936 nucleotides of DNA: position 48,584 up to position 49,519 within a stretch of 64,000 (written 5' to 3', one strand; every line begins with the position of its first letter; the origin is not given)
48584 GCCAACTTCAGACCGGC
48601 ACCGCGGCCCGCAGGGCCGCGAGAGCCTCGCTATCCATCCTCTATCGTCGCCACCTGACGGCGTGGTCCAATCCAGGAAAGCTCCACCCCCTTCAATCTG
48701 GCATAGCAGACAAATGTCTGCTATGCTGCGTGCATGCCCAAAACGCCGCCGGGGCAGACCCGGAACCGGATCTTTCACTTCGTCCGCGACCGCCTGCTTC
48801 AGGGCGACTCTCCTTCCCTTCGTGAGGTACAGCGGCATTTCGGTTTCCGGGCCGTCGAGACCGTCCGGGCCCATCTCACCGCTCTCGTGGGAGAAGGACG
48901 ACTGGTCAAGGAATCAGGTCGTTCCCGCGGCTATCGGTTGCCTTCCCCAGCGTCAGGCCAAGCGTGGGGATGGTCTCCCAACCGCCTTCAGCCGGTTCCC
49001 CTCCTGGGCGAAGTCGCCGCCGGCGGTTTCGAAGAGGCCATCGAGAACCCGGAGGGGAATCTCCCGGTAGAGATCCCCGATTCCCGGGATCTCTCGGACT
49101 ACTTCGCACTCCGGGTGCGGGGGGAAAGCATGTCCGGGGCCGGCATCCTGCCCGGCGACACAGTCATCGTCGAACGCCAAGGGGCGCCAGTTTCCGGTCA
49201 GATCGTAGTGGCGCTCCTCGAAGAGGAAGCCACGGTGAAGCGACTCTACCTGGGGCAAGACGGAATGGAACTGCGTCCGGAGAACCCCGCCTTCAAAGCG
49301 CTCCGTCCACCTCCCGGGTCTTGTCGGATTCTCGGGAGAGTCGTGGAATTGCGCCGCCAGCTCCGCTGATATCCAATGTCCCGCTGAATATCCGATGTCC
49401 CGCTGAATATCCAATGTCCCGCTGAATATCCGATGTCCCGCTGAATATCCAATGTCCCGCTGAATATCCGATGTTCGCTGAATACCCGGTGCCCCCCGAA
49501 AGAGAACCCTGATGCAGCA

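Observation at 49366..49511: Six and a half perfect 19-bp tandem repeats between lexA and the imuA-imuB-dnaE2 mutagenesis cassette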

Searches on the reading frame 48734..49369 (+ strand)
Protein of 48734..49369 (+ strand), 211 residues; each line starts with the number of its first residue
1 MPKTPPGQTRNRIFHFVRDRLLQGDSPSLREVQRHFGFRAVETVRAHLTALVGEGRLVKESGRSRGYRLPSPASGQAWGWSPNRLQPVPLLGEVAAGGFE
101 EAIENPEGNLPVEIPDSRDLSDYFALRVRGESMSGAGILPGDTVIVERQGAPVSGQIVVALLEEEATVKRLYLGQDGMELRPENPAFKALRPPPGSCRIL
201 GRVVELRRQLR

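Call 5: search_protein_families(library=pfam, proteins=[window:48734-49369:+])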
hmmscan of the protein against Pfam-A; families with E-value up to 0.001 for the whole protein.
window:48734-49369:+ (211 aa): 2 families
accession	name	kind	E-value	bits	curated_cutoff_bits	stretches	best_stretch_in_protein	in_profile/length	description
PF00717.28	Peptidase_S24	-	3.6e-27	94.8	23.3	1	89-204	1-116/116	Peptidase S24-like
PF01726.22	LexA_DNA_bind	-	1.6e-06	28.2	23.7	1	11-66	9-65/65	LexA DNA binding domain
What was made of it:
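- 48734..49369 (+): lexA (211 aa), stop codon TGA at 49367-49369. Its last 7 nt, CCGCTGA, form the 3' part of the repeat unit. Pfam Peptidase_S24 and LexA_DNA_bind (call 5).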

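Call 12: find_homologous_proteins(query=window:48734-49369:+)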
Query window:48734-49369:+ (211 aa): 7562 proteins with E <= 0.001 among 8000 candidates; the best 120 are listed.
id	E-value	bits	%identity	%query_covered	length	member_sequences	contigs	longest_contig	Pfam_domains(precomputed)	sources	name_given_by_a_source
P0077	2.6e-126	438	95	100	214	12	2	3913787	PF00717.29,PF01726.23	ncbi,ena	-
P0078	1.7e-118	412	93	100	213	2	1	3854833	PF00717.29,PF01726.23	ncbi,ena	-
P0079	1.1e-114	400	90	100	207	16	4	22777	PF00717.29,PF01726.23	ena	-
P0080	5.3e-114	397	89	100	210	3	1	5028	PF00717.29,PF01726.23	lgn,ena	-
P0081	3.6e-113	395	88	100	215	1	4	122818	PF00717.29,PF01726.23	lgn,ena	-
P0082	1.4e-112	393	89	100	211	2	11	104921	PF00717.29,PF01726.23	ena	-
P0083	1.8e-112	392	87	100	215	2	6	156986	PF00717.29,PF01726.23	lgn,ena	-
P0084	5.3e-112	391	86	100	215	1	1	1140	PF00717.29,PF01726.23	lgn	-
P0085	8.0e-112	390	86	100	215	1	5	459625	PF00717.29,PF01726.23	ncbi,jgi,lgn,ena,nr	ncbi:MAG: transcriptional repressor LexA [Acidobacteriota bacterium]|nr:transcriptional repressor Le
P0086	1.1e-111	390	86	100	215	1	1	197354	PF00717.29,PF01726.23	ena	-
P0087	5.3e-111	388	88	100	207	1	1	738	PF00717.29,PF01726.23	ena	-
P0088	1.1e-110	387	84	100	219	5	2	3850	PF00717.29,PF01726.23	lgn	-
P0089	1.8e-110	386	89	96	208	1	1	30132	PF00717.29,PF01726.23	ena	-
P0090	5.0e-110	384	86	100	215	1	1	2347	PF00717.29,PF01726.23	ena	-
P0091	7.2e-110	384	84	100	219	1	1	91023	PF00717.29,PF01726.23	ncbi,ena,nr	ncbi:MAG: transcriptional repressor LexA [Acidobacteriota bacterium]|nr:transcriptional repressor Le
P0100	1.9e-91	324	73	100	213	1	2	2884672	PF00717.29,PF01726.23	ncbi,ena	-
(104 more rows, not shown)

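Call 20: find_encoding_contigs(protein=P0077, flank=3000, max_places=10)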
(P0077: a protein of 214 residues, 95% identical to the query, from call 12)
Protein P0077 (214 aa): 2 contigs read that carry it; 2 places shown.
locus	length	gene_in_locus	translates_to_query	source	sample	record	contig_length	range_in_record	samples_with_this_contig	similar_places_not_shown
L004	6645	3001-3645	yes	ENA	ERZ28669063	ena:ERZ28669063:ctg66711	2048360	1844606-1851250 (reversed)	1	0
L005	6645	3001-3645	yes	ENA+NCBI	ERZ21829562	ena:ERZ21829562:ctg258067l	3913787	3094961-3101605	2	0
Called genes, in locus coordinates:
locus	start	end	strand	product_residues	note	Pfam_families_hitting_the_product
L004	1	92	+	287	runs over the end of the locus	PF13424:TPR_12 (faint), PF12895:ANAPC3 (faint), PF07719:TPR_2 (faint), PF13174:TPR_6 (faint), PF13432:TPR_16 (weak), PF14559:TPR_19 (faint)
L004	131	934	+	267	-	PF00436:SSB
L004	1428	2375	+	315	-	PF12760:Zn_ribbon_IS1595 (weak), PF12762:DDE_Tnp_IS1595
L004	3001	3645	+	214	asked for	PF01726:LexA_DNA_bind (weak), PF00717:Peptidase_S24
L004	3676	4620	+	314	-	-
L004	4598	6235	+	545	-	PF00817:IMS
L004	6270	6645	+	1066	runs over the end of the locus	PF02811:PHP, PF07733:DNA_pol3_alpha, PF17657:DNA_pol3_finger, PF14579:HHH_6, PF01336:tRNA_anti-codon (weak)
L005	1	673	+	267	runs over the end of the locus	PF00436:SSB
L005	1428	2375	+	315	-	PF12760:Zn_ribbon_IS1595 (weak), PF12762:DDE_Tnp_IS1595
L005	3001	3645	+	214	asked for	PF01726:LexA_DNA_bind (weak), PF00717:Peptidase_S24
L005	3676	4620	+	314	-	-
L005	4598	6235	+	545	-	PF00817:IMS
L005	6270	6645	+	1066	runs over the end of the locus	PF02811:PHP, PF07733:DNA_pol3_alpha, PF17657:DNA_pol3_finger, PF14579:HHH_6, PF01336:tRNA_anti-codon (weak)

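Call 21: find_encoding_contigs(protein=P0078, flank=3000, max_places=10)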
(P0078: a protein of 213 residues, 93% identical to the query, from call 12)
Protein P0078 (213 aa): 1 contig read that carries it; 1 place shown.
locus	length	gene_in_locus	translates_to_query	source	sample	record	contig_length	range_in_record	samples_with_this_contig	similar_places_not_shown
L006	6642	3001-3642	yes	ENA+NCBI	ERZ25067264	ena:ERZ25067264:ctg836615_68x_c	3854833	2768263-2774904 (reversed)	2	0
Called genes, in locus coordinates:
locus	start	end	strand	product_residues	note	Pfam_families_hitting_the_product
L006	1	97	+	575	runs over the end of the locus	PF07676:PD40 (weak), PF26549:Tricorn_N, PF07676:PD40, PF26550:Tricorn_2nd, PF26549:Tricorn_N, PF07676:PD40, PF26549:Tricorn_N, PF07676:PD40, +4 more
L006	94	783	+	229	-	PF00691:OmpA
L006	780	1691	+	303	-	PF13432:TPR_16 (faint), PF13428:TPR_14 (faint), PF07719:TPR_2 (faint), PF13174:TPR_6 (faint), PF13424:TPR_12 (faint)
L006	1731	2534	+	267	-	PF00436:SSB, PF01336:tRNA_anti-codon (faint), PF11325:DUF3127 (faint), PF00436:SSB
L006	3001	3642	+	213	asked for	PF01726:LexA_DNA_bind (weak), PF00717:Peptidase_S24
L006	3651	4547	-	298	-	-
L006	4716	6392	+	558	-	PF00817:IMS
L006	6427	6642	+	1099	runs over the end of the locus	PF02811:PHP, PF07733:DNA_pol3_alpha, PF17657:DNA_pol3_finger, PF14579:HHH_6, PF01336:tRNA_anti-codon (weak)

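Call 22: find_encoding_contigs(protein=P0082, flank=3000, max_places=10)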
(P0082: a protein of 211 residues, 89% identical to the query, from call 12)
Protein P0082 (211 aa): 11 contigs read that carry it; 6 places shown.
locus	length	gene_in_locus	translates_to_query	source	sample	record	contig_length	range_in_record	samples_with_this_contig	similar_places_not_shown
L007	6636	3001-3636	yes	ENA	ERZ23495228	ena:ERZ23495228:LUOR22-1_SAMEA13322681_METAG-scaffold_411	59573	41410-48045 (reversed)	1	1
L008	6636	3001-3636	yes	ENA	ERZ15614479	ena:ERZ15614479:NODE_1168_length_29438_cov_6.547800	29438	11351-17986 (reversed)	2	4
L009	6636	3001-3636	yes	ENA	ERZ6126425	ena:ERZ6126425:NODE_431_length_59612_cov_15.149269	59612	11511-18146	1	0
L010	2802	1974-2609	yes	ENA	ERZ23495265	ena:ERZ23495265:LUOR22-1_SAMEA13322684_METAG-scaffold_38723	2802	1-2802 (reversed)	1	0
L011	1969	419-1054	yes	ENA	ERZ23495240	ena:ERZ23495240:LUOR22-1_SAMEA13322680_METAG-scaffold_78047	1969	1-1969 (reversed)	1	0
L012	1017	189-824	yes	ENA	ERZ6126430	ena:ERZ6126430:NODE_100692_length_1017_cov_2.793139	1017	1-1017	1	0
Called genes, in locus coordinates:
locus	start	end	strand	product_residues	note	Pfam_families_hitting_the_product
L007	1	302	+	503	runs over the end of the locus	PF04052:TolB_N (weak), PF26550:Tricorn_2nd (weak), PF26549:Tricorn_N, PF07676:PD40, PF26550:Tricorn_2nd, PF07676:PD40, PF26549:Tricorn_N, PF07676:PD40, +3 more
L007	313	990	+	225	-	PF00691:OmpA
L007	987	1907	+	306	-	PF13174:TPR_6 (faint), PF13424:TPR_12 (faint), PF00515:TPR_1 (faint), PF07719:TPR_2 (faint), PF13432:TPR_16, PF14559:TPR_19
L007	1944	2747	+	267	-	PF00436:SSB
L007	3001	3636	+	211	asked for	PF01726:LexA_DNA_bind (weak), PF00717:Peptidase_S24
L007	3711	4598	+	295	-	-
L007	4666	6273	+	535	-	PF00817:IMS (weak)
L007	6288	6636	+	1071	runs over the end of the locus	PF02811:PHP, PF07733:DNA_pol3_alpha, PF17657:DNA_pol3_finger, PF14579:HHH_6, PF01336:tRNA_anti-codon (weak)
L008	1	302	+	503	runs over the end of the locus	PF04052:TolB_N (weak), PF26550:Tricorn_2nd (weak), PF26549:Tricorn_N, PF07676:PD40, PF26550:Tricorn_2nd, PF07676:PD40, PF26549:Tricorn_N, PF07676:PD40, +3 more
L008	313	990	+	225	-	PF00691:OmpA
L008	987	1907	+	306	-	PF13174:TPR_6 (faint), PF13424:TPR_12 (faint), PF00515:TPR_1 (faint), PF07719:TPR_2 (faint), PF13432:TPR_16, PF14559:TPR_19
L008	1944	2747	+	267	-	PF00436:SSB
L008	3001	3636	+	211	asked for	PF01726:LexA_DNA_bind (weak), PF00717:Peptidase_S24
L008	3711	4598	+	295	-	-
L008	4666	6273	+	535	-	PF00817:IMS (weak)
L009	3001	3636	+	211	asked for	PF01726:LexA_DNA_bind (weak), PF00717:Peptidase_S24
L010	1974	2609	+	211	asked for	PF01726:LexA_DNA_bind (weak), PF00717:Peptidase_S24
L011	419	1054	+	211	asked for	PF01726:LexA_DNA_bind (weak), PF00717:Peptidase_S24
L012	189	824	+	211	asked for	PF01726:LexA_DNA_bind (weak), PF00717:Peptidase_S24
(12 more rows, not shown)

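Call 28: find_encoding_contigs(protein=window:48734-49369:+, flank=3000, max_places=10)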
Protein window:48734-49369:+ (211 aa): 4 contigs read that carry it; 3 places shown.
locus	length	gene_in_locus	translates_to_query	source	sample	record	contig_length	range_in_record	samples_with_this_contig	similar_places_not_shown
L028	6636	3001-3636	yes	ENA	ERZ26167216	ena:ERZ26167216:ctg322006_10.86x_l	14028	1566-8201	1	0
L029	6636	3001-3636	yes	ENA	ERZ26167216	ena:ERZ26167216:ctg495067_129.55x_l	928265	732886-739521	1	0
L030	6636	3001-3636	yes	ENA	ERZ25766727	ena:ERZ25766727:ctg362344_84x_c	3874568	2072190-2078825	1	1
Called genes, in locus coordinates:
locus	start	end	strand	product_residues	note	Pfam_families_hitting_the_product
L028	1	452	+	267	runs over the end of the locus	PF00436:SSB, PF01336:tRNA_anti-codon (faint), PF11325:DUF3127 (faint), PF00436:SSB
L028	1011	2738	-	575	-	PF01609:DDE_Tnp_1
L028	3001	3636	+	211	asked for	PF01726:LexA_DNA_bind (weak), PF00717:Peptidase_S24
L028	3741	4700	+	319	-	-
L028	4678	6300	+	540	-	PF00817:IMS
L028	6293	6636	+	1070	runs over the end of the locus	PF02811:PHP, PF07733:DNA_pol3_alpha, PF17657:DNA_pol3_finger, PF14579:HHH_6, PF01336:tRNA_anti-codon (weak)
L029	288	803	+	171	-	PF00691:OmpA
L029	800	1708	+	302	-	PF07719:TPR_2 (faint), PF13174:TPR_6 (faint)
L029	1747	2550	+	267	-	PF00436:SSB, PF01336:tRNA_anti-codon (faint), PF11325:DUF3127 (faint), PF00436:SSB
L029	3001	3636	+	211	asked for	PF01726:LexA_DNA_bind (weak), PF00717:Peptidase_S24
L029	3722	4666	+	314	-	-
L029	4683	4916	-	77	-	-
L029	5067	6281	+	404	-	-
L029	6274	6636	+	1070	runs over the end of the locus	PF02811:PHP, PF07733:DNA_pol3_alpha, PF17657:DNA_pol3_finger, PF14579:HHH_6, PF01336:tRNA_anti-codon (weak)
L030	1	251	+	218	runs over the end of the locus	PF00691:OmpA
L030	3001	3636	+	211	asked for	PF01726:LexA_DNA_bind (weak), PF00717:Peptidase_S24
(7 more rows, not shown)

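Call 29: list_cluster_members(proteins=[P0077, P0001, P0078])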
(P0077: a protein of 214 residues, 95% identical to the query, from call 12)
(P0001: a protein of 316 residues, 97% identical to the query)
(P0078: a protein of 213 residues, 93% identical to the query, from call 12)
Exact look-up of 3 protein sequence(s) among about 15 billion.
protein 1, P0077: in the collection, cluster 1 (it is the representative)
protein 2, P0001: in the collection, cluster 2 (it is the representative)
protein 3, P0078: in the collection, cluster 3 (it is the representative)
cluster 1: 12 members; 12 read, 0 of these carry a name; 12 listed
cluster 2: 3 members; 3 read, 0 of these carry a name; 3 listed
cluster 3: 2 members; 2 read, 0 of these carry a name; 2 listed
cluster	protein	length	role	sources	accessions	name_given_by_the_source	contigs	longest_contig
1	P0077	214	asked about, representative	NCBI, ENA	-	-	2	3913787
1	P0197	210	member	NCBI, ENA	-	-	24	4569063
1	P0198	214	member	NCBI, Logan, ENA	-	-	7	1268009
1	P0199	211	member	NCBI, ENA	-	-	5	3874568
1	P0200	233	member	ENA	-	-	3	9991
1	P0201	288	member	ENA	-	-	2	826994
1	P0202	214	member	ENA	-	-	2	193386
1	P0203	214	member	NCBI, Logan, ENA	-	-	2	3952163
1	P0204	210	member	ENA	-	-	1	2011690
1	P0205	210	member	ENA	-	-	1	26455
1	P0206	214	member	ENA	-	-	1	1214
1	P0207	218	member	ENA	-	-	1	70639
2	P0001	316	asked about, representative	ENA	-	-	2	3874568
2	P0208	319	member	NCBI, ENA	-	-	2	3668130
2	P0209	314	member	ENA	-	-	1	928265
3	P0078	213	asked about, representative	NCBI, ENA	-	-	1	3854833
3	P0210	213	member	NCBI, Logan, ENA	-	-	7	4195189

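Call 31: find_encoding_contigs(protein=P0197, flank=1500, max_places=10)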
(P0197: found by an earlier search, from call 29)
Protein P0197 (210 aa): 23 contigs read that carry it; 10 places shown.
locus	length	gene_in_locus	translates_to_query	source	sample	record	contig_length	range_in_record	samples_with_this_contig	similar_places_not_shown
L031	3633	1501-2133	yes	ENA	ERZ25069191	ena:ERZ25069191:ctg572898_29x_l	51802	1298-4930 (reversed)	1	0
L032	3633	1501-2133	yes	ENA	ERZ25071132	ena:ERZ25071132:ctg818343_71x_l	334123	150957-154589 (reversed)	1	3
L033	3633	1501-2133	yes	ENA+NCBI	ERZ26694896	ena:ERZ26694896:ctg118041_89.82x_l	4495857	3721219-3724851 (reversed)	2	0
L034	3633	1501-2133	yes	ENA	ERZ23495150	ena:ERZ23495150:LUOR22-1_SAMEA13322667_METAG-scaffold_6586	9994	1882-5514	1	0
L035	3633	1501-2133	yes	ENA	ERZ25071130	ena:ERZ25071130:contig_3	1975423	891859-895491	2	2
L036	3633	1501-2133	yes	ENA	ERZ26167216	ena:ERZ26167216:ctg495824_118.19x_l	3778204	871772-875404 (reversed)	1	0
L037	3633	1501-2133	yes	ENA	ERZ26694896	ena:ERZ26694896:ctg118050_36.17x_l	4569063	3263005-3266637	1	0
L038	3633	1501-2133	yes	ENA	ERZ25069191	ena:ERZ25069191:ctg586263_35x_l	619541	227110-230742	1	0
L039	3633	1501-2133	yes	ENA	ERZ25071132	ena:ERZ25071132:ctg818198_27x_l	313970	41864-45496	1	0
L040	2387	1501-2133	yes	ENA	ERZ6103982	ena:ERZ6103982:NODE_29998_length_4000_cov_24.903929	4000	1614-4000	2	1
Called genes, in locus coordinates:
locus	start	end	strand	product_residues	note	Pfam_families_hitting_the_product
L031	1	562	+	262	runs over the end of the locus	PF00436:SSB, PF01336:tRNA_anti-codon (faint), PF11325:DUF3127 (faint), PF00436:SSB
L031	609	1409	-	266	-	-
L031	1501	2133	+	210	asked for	PF01726:LexA_DNA_bind (weak), PF00717:Peptidase_S24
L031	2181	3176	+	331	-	-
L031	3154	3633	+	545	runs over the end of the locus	PF00817:IMS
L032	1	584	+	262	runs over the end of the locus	PF00436:SSB, PF01336:tRNA_anti-codon (faint), PF11325:DUF3127 (faint), PF00436:SSB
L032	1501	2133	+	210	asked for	PF01726:LexA_DNA_bind (weak), PF00717:Peptidase_S24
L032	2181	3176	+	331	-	-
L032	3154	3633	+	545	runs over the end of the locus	PF00817:IMS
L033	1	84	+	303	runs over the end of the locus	PF13174:TPR_6 (faint), PF14559:TPR_19 (faint), PF07719:TPR_2 (faint), PF13432:TPR_16 (faint)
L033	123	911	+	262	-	PF00436:SSB, PF01336:tRNA_anti-codon (faint), PF11325:DUF3127 (faint), PF00436:SSB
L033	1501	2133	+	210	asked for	PF01726:LexA_DNA_bind (weak), PF00717:Peptidase_S24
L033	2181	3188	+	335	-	-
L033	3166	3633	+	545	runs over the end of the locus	PF00817:IMS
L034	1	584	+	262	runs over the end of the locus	PF00436:SSB, PF01336:tRNA_anti-codon (faint), PF11325:DUF3127 (faint), PF00436:SSB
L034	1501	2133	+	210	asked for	PF01726:LexA_DNA_bind (weak), PF00717:Peptidase_S24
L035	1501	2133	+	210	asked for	PF01726:LexA_DNA_bind (weak), PF00717:Peptidase_S24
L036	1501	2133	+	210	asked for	PF01726:LexA_DNA_bind (weak), PF00717:Peptidase_S24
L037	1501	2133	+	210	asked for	PF01726:LexA_DNA_bind (weak), PF00717:Peptidase_S24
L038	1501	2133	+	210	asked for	PF01726:LexA_DNA_bind (weak), PF00717:Peptidase_S24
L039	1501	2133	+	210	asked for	PF01726:LexA_DNA_bind (weak), PF00717:Peptidase_S24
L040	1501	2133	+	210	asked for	PF01726:LexA_DNA_bind (weak), PF00717:Peptidase_S24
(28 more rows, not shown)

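Call 34: find_encoding_contigs(protein=P0210, flank=1500, max_places=10)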
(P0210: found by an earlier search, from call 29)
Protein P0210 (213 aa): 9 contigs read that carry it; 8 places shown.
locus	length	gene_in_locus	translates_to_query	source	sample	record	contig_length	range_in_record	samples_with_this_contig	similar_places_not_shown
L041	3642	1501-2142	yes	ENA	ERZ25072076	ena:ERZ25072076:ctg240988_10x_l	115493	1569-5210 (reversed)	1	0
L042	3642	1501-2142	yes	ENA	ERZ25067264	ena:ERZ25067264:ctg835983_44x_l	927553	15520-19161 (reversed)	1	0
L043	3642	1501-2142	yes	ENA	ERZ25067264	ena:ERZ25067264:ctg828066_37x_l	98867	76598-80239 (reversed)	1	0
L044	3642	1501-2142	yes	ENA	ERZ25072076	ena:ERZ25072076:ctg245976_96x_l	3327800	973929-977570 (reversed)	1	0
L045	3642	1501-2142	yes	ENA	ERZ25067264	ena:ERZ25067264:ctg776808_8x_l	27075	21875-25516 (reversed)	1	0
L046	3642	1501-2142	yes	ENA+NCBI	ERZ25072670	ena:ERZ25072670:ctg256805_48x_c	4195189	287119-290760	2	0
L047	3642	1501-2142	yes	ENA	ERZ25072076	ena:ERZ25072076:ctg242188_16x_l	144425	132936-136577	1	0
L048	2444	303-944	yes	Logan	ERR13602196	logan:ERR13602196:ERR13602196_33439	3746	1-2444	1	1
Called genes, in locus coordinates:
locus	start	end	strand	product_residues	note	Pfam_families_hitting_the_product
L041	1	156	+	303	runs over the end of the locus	PF07719:TPR_2 (faint), PF13174:TPR_6 (faint), PF13424:TPR_12 (faint)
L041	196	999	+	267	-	PF00436:SSB, PF01336:tRNA_anti-codon (faint), PF11325:DUF3127 (faint), PF00436:SSB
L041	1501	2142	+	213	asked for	PF01726:LexA_DNA_bind (weak), PF00717:Peptidase_S24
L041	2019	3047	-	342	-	-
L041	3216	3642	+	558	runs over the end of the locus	PF00817:IMS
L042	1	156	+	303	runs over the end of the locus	PF07719:TPR_2 (faint), PF13174:TPR_6 (faint), PF13424:TPR_12 (faint)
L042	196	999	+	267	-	PF00436:SSB, PF01336:tRNA_anti-codon (faint), PF11325:DUF3127 (faint), PF00436:SSB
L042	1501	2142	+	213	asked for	PF01726:LexA_DNA_bind (weak), PF00717:Peptidase_S24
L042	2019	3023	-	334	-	-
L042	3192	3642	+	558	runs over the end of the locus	PF00817:IMS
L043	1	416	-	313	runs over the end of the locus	-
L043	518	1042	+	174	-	PF01609:DDE_Tnp_1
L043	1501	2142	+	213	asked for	PF01726:LexA_DNA_bind (weak), PF00717:Peptidase_S24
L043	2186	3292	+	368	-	-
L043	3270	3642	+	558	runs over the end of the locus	PF00817:IMS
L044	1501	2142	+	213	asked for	PF01726:LexA_DNA_bind (weak), PF00717:Peptidase_S24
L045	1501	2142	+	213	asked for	PF01726:LexA_DNA_bind (weak), PF00717:Peptidase_S24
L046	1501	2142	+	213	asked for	PF01726:LexA_DNA_bind (weak), PF00717:Peptidase_S24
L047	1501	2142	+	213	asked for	PF01726:LexA_DNA_bind (weak), PF00717:Peptidase_S24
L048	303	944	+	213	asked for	PF01726:LexA_DNA_bind (weak), PF00717:Peptidase_S24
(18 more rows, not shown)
